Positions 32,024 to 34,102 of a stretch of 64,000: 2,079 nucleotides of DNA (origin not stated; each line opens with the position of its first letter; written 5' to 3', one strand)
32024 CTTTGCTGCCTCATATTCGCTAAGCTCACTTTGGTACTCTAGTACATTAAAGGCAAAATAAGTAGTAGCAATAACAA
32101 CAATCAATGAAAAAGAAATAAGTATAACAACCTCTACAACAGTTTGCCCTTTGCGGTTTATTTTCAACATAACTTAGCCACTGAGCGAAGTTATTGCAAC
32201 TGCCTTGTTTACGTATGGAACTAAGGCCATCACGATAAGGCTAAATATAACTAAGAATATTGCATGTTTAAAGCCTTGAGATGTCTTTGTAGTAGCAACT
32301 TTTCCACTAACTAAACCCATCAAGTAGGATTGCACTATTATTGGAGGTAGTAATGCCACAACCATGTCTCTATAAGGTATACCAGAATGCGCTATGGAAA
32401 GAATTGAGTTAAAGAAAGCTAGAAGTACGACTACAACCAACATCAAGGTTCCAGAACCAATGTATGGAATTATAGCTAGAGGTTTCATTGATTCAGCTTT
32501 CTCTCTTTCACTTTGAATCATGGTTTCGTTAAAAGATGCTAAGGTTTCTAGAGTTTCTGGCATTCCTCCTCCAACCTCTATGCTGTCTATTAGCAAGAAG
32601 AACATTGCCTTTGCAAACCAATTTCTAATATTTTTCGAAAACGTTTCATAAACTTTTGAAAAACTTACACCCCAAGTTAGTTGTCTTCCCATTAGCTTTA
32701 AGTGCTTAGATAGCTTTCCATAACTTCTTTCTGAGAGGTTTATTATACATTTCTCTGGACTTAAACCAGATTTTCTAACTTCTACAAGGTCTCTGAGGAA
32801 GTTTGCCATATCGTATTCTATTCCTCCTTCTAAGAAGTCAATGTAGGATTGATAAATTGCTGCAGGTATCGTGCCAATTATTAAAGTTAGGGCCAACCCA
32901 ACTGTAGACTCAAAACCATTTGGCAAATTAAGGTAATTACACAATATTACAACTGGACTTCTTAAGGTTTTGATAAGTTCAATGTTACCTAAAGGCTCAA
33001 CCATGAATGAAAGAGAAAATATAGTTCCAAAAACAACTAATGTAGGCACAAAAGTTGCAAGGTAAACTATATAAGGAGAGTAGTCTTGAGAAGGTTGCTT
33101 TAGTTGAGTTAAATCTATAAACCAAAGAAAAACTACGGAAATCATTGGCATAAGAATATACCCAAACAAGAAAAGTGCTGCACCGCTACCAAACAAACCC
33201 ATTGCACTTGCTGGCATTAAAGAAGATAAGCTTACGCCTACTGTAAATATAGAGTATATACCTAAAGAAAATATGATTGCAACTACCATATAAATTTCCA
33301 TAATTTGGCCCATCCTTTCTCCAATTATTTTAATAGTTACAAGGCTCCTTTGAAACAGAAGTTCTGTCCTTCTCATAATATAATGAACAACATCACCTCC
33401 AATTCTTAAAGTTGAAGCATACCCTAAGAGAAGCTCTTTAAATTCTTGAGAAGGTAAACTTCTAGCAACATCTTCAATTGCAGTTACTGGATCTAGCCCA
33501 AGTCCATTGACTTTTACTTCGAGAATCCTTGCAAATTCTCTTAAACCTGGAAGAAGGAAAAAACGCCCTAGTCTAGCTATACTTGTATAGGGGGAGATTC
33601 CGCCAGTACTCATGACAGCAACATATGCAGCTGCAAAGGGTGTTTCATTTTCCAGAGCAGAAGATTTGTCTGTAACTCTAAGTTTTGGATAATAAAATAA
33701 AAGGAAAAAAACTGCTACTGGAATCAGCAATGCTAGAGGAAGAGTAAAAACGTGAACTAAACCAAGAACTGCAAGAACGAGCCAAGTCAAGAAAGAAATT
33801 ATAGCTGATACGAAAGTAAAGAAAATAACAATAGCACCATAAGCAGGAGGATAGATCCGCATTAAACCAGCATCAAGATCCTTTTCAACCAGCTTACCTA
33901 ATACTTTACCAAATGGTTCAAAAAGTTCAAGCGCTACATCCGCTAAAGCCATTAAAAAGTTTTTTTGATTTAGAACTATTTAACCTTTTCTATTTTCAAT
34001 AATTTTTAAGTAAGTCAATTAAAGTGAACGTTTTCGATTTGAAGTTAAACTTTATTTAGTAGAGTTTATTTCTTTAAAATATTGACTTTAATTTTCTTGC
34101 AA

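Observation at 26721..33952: Six-gene type IV pilus-like operon with a platform protein and a giant prepilin-like protein, but no FlaI/PilB-type ATPase or prepilin peptidase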

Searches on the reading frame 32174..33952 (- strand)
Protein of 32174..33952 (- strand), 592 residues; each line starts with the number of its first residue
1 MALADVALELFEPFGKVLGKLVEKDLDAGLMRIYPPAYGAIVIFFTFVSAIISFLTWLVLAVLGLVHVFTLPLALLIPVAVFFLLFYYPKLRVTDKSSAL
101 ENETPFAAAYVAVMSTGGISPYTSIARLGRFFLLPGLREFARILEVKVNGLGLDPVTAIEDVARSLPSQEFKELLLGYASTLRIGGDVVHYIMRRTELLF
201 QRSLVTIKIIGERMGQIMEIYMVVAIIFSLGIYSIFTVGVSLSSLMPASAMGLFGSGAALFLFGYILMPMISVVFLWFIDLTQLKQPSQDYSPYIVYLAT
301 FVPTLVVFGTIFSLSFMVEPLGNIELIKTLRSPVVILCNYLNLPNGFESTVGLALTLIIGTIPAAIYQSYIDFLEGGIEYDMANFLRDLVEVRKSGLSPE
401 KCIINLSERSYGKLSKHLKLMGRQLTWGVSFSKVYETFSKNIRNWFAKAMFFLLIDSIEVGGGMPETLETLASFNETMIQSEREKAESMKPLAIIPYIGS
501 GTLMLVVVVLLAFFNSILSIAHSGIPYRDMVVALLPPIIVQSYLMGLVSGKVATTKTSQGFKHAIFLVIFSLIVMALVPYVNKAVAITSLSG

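Call 3: search_protein_families(library=pfam, proteins=[window:32174-33952:-], max_evalue=1)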
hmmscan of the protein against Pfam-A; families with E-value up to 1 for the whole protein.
window:32174-33952:- (592 aa): 1 family
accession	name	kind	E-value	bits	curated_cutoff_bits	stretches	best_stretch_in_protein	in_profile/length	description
PF00482.28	T2SSF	-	1.2e-22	80.6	25.2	2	385-511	1-124/125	Type II secretion system (T2SS), protein F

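Call 4: search_protein_families(library=ncbifam, proteins=[window:32174-33952:-], max_evalue=1)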
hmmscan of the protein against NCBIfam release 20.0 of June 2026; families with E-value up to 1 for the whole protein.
window:32174-33952:- (592 aa): 5 families
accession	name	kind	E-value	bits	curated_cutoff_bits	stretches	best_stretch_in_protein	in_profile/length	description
NF046075.1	UpsF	equivalog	8.3e-24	84.2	400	2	38-220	30-205/484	membrane pilin protein UpsF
NF053673.1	bindosome_BasF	exception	5e-18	65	1300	2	51-246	150-349/656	bindosome assembly system membrane anchoring protein BasF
NF004704.2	PRK06041.1-2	equivalog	1.9e-11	43.4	550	1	32-493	7-445/555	archaellar assembly protein ArlJ/FlaJ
NF004705.1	PRK06041.1-3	equivalog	1.2e-06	27.8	400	1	106-579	9-450/465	archaellar assembly protein ArlJ/FlaJ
TIGR01299.1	synapt_SV2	subfamily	0.14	10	637.3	1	263-353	564-654/742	synaptic vesicle protein SV2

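Call 6: find_encoding_contigs(protein=window:32174-33952:-, flank=10000, max_places=6)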
Protein window:32174-33952:- (592 aa): 22 contigs read that carry it; 6 places shown.
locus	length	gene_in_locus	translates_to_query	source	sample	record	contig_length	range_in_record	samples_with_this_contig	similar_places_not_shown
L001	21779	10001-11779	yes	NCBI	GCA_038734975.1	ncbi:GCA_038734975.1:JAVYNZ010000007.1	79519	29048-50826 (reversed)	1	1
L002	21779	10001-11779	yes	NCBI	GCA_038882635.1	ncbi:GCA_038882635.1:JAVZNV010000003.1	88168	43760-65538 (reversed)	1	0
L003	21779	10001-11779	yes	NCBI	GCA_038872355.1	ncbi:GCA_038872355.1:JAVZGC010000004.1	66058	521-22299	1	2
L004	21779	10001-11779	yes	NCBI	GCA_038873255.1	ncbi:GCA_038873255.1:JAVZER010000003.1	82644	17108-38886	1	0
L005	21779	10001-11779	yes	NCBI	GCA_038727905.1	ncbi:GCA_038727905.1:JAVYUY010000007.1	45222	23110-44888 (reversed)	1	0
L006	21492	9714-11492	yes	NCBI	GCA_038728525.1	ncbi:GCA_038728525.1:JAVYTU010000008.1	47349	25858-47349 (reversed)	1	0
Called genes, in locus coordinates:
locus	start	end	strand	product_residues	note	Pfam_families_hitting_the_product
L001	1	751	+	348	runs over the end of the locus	PF01408:GFO_IDH_MocA, PF03807:F420_oxidored (weak), PF02894:GFO_IDH_MocA_C, PF22725:GFO_IDH_MocA_C3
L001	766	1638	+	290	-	PF01261:AP_endonuc_2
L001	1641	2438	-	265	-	PF01261:AP_endonuc_2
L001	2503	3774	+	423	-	-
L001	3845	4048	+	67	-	-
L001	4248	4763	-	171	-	-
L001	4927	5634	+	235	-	-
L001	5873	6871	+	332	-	PF01408:GFO_IDH_MocA, PF02894:GFO_IDH_MocA_C, PF22725:GFO_IDH_MocA_C3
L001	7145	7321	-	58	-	-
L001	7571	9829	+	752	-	PF00664:ABC_membrane, PF00005:ABC_tran, PF13304:AAA_21 (faint), PF08909:DUF1854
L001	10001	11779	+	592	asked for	PF00482:T2SSF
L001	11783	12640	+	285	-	-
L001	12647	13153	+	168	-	-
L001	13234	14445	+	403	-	-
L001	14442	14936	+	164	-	-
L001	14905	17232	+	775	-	-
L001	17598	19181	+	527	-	PF04675:DNA_ligase_A_N, PF01068:DNA_ligase_A_M, PF04679:DNA_ligase_A_C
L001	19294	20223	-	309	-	PF10120:ThiN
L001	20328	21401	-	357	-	PF00586:AIRS, PF02769:AIRS_C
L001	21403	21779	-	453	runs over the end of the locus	PF01256:Carb_kinase, PF08543:Phos_pyr_kin, PF00294:PfkB, PF10120:ThiN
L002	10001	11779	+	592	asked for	PF00482:T2SSF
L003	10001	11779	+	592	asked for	PF00482:T2SSF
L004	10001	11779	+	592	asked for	PF00482:T2SSF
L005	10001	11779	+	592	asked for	PF00482:T2SSF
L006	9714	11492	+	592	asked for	PF00482:T2SSF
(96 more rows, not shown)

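Call 7: find_homologous_proteins(query=window:32174-33952:-, max_evalue=0.00001)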
Query window:32174-33952:- (592 aa): 342 proteins with E <= 0.00001 among 8000 candidates; the best 120 are listed.
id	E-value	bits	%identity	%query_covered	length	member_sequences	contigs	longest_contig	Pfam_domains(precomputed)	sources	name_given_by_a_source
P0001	0.0e+0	1261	100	100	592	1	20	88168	PF00482.29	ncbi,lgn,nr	ncbi:MAG: type II secretion system F family protein [Thermoproteota archaeon]|nr:type II secretion s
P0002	0.0e+0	1162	90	100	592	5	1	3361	PF00482.29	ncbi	ncbi:MAG: type II secretion system F family protein [Thermoproteota archaeon]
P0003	0.0e+0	1145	87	100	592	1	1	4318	PF00482.29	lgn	-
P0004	0.0e+0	1136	87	100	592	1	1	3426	PF00482.29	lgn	-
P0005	0.0e+0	1109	85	100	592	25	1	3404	PF00482.29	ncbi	ncbi:MAG: type II secretion system F family protein [Thermoproteota archaeon]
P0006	3.6e-295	998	75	99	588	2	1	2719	PF00482.29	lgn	-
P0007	2.1e-244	831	63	99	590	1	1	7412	PF00482.29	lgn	-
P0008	3.4e-181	622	51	98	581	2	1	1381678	PF00482.29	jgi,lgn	-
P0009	1.9e-177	610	49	100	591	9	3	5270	PF00482.29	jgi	-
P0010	4.2e-177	608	49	99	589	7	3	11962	PF00482.29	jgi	jgi:flagellar protein FlaJ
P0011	4.5e-177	608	50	98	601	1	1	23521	PF00482.29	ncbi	ncbi:MAG: type II secretion system F family protein [Thermoproteota archaeon]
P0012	2.8e-175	602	49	98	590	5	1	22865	PF00482.29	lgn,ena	-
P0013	6.7e-175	601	49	98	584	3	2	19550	PF00482.29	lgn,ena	-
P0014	5.5e-173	595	51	97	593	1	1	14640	PF00482.29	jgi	-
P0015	1.7e-172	593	49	99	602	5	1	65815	PF00482.29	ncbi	ncbi:MAG: type II secretion system F family protein [Thermoproteota archaeon]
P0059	3.2e-133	464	39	98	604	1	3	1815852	PF00482.29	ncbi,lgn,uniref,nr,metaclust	ncbi:type II secretion system F family protein [Thermofilum pendens]|uniref:Type II secretion system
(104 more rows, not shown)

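Call 8: find_encoding_contigs(protein=P0008, flank=10000, max_places=2)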
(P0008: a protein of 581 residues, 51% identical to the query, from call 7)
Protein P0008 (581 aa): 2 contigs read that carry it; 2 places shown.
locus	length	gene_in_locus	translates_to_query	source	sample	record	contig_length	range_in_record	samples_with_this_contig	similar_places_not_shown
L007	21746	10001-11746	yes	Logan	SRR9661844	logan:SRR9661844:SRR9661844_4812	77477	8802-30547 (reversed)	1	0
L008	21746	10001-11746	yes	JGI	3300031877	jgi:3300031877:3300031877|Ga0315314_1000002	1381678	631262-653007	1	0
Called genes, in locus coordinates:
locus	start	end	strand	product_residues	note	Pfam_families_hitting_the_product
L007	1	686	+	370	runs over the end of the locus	PF04055:Radical_SAM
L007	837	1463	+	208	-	-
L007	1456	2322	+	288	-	-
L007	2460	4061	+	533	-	PF01943:Polysacc_synt, PF13440:Polysacc_synt_3, PF01554:MatE, PF03023:MurJ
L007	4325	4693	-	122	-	PF01918:Alba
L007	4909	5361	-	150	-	PF23636:DUF7144 (weak)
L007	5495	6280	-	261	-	PF01478:Peptidase_A24, PF06847:Arc_PepC_II (faint)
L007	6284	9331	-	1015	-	PF00437:T2SSE, PF14890:Intein_splicing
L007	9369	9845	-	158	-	-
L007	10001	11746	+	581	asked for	PF00482:T2SSF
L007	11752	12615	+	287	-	-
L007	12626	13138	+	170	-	-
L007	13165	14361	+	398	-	-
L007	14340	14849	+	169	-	-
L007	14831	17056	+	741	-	-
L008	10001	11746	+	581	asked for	PF00482:T2SSF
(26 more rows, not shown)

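Call 9: find_encoding_contigs(protein=P0059, flank=10000, max_places=1)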
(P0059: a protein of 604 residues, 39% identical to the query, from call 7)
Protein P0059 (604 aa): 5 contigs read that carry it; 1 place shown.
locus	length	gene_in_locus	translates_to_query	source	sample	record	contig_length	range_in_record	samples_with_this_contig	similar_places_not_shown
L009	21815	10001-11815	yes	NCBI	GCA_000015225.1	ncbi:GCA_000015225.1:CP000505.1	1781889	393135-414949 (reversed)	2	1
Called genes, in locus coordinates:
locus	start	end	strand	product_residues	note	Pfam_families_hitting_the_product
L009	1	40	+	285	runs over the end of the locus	PF06745:ATPase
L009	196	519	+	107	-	PF04242:DUF424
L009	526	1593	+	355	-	PF04981:NMD3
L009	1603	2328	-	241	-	PF00069:Pkinase, PF01163:RIO1, PF01636:APH (faint)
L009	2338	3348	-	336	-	PF00814:TsaD, PF22521:HypF_C_2 (weak)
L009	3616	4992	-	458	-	-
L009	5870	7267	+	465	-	-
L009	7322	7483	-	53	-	PF01599:Ribosomal_S27, PF12760:Zn_ribbon_IS1595 (weak)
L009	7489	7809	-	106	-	PF01282:Ribosomal_S24e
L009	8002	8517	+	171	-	PF00011:HSP20, PF17886:ArsA_HSP20 (faint)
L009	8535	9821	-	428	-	PF00753:Lactamase_B, PF16661:Lactamase_B_6 (weak), PF12706:Lactamase_B_2 (weak), PF10996:Beta-Casp, PF07521:RMMBL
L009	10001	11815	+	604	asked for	PF00482:T2SSF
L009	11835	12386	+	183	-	PF00004:AAA (weak), PF13238:AAA_18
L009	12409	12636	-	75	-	-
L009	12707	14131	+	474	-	-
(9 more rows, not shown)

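Call 23: find_related_loci(query=A1, collection=genome_contigs, flank=10000)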
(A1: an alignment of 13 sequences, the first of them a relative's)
Query A1 (592 aa) in genome_contigs; peptide patterns used: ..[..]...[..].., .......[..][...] (x = any residue, [..] = any of these).
111 stretches matched a pattern; 60 encode a relative of the query (tblastn E <= 1e-3); 59 distinct loci.
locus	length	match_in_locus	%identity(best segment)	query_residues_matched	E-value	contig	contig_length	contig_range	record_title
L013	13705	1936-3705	86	1-590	0e+0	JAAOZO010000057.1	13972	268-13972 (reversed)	MAG: Thaumarchaeota archaeon isolate SJ3.Bin70 k141_153445, whole genome shotgun sequence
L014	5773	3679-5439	85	1-587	0e+0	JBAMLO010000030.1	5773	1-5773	MAG: Nitrososphaera sp. isolate MAG7 ExploCarb_3808S_S2_2935_length_5773_cov_9, whole genome shotgun sequence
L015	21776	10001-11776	50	1-584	0e+0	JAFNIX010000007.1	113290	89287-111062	MAG: Candidatus Brockarchaeota archaeon isolate DRTY-6.bins.80 NODE_7_length_113290_cov_7.27848, whole genome shotgun se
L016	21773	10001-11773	49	1-584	0e+0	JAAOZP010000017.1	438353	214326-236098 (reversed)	MAG: Thaumarchaeota archaeon isolate SJ3.Bin56 k141_203387, whole genome shotgun sequence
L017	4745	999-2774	49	1-584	0e+0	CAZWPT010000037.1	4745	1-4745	MAG TPA_asm: uncultured Nitrososphaerota archaeon isolate SRP231805_co4_161 genome assembly, contig: k141_9372, whole ge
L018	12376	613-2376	49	1-580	9e-178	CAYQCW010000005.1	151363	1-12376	MAG TPA_asm: uncultured Nitrososphaerota archaeon isolate binchicken_co40_87 genome assembly, contig: NODE_123_length_15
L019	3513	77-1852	50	1-584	0e+0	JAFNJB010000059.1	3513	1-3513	MAG: Candidatus Brockarchaeota archaeon isolate JZZ.bins.4 NODE_5578_length_3513_cov_167.694, whole genome shotgun seque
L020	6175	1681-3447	50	7-579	2e-177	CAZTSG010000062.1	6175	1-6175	MAG TPA_asm: uncultured Nitrososphaerota archaeon isolate SRP104967_co1_30 genome assembly, contig: NODE_4220_length_617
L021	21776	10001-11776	49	1-584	1e-172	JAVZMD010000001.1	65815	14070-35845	MAG: Thermoproteota archaeon isolate DRTY-6_201907_bins_82 DRTY-6_201907_bins_82_scaffold_1, whole genome shotgun sequen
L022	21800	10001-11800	48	1-588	5e-165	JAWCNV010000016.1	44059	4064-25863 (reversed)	MAG: Thermoproteota archaeon isolate JZ-2_201709_bins_51 JZ-2_201709_bins_51_scaffold_16, whole genome shotgun sequence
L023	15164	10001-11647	46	1-550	7e-165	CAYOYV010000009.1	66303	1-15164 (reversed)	MAG TPA_asm: uncultured Nitrososphaerota archaeon isolate binchicken_co124_248 genome assembly, contig: NODE_70_length_6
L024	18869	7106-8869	49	1-580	4e-167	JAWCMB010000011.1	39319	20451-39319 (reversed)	MAG: Thermoproteota archaeon isolate JZ-2_201705_bins_26 JZ-2_201705_bins_26_scaffold_11, whole genome shotgun sequence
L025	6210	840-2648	41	2-587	3e-147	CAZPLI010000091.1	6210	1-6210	MAG TPA_asm: uncultured Thermofilaceae archaeon isolate SRP141552_co1_50 genome assembly, contig: NODE_6542_length_6210_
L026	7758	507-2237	40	11-579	9e-146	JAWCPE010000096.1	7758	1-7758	MAG: Candidatus Bathyarchaeia archaeon isolate JZ-2_201808_bins_182 JZ-2_201808_bins_182_scaffold_96, whole genome shotg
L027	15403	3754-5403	42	22-564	3e-140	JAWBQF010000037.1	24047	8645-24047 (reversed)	MAG: Candidatus Methanomethylicia archaeon isolate JZ-1_201705_bins_15 JZ-1_201705_bins_15_scaffold_37, whole genome sho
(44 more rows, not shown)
